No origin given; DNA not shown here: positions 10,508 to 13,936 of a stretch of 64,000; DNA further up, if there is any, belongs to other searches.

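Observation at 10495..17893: Type I RM island at tRNA-Glu with two embedded unknown genes, a beheaded hsdM and a G-quadruplex-prone tail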

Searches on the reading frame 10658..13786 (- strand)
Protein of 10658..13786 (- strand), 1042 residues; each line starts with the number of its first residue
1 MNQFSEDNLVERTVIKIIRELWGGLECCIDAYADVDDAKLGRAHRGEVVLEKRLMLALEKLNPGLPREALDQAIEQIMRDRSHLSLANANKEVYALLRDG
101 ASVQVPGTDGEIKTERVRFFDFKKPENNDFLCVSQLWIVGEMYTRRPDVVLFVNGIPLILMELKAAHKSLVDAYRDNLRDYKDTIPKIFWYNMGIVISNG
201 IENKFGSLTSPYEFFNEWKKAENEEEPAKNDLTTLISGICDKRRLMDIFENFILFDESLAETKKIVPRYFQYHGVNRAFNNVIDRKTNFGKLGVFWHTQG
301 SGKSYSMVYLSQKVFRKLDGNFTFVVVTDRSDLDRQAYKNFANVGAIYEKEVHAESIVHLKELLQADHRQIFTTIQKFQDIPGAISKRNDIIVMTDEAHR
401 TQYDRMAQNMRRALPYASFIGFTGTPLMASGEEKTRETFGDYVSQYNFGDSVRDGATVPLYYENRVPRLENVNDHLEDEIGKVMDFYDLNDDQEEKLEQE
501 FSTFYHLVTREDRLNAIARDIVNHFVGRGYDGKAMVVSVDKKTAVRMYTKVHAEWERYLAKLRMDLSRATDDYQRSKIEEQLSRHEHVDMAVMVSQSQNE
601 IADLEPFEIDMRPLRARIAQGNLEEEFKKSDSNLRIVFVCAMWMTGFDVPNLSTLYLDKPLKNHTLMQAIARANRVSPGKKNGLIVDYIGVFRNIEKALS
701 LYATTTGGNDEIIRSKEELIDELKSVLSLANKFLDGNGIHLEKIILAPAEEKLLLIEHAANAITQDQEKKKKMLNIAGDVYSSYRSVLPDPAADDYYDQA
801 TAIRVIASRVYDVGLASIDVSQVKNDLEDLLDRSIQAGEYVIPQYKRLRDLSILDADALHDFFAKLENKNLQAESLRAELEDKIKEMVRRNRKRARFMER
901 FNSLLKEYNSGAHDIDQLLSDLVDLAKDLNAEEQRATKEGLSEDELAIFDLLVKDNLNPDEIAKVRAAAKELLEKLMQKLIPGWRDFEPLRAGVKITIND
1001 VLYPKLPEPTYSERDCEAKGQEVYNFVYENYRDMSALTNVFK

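Call 8: search_protein_families(library=pfam, proteins=[window:10658-13786:-], max_evalue=0.01)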
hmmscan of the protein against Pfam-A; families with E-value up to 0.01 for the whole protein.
window:10658-13786:- (1042 aa): 7 families
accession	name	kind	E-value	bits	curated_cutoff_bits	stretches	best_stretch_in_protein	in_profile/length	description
PF18766.7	SWI2_SNF2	-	2.6e-69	233.7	26.7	1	271-485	2-213/221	SWI2/SNF2 ATPase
PF04313.20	HSDR_N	-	1.1e-38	133.5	25.1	1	36-212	34-196/198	Type I restriction enzyme R protein N terminus (HSDR_N)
PF11867.13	T1RH-like_C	-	3.8e-36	125.6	26.8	1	707-1003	2-303/329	Type I restriction enzyme HindI endonuclease subunit-like, C-terminal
PF04851.21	ResIII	-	9.4e-20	71.6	22.5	1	267-426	4-162/164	Type III restriction enzyme, res subunit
PF22679.2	T1R_D3-like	-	3.5e-19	70.2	27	1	533-688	4-156/158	Type I restriction enzyme subunit R domain 3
PF00270.35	DEAD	-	0.00029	21.1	26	1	300-426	24-160/167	DEAD/DEAH box helicase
PF09403.15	FadA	-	0.0037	18.1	28.5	1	869-920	33-83/99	Adhesion protein FadA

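Call 9: search_protein_families(library=padloc, proteins=[window:10658-13786:-], max_evalue=0.01)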
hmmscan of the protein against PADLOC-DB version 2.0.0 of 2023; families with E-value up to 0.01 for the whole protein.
window:10658-13786:- (1042 aa): 9 families
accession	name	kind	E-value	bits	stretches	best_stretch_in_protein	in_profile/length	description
PDLC03040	REase_I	-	1e-183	610.8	1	40-1013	31-1008/1029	Type I restriction enzyme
PDLC03044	REase_I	-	3.8e-86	288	1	71-737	60-732/1034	Type I restriction enzyme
PDLC03041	REase_I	-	3.2e-70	235.3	2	235-703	283-745/1099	Type I restriction enzyme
PDLC03048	REase_I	-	6.6e-54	181.4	1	114-726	87-704/976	Type I restriction enzyme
PDLC03046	REase_I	-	1e-27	94.5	3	623-715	663-758/1025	Type I restriction enzyme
PDLC03045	REase_I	-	5.5e-18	62.3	1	292-722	286-718/995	Type I restriction enzyme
PDLC03043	REase_I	-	6.5e-08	30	1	118-277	123-283/313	Type I restriction enzyme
PDLC02704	PbeA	-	6.5e-08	29.5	1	284-587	264-585/682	PbeA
PDLC03047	REase_I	-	3.1e-05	19.9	1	623-679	649-706/1107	Type I restriction enzyme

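Call 10: search_protein_families(library=ncbifam, proteins=[window:10658-13786:-], max_evalue=0.01)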
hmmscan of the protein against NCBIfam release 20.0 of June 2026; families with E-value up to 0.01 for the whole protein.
window:10658-13786:- (1042 aa): 3 families
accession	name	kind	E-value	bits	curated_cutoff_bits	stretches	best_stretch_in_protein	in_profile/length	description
TIGR00348.1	hsdR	subfamily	5.7e-154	514.2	284.55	1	43-704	28-670/674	HsdR family type I site-specific deoxyribonuclease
TIGR04095.1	dnd_restrict_1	equivalog_domain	5.9e-08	32.1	600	1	291-519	25-262/451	DNA phosphorothioation system restriction enzyme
NF053632.1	heli_RadD_YejH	equivalog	1.1e-06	27.3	720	1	625-694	292-360/573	DNA repair helicase RadD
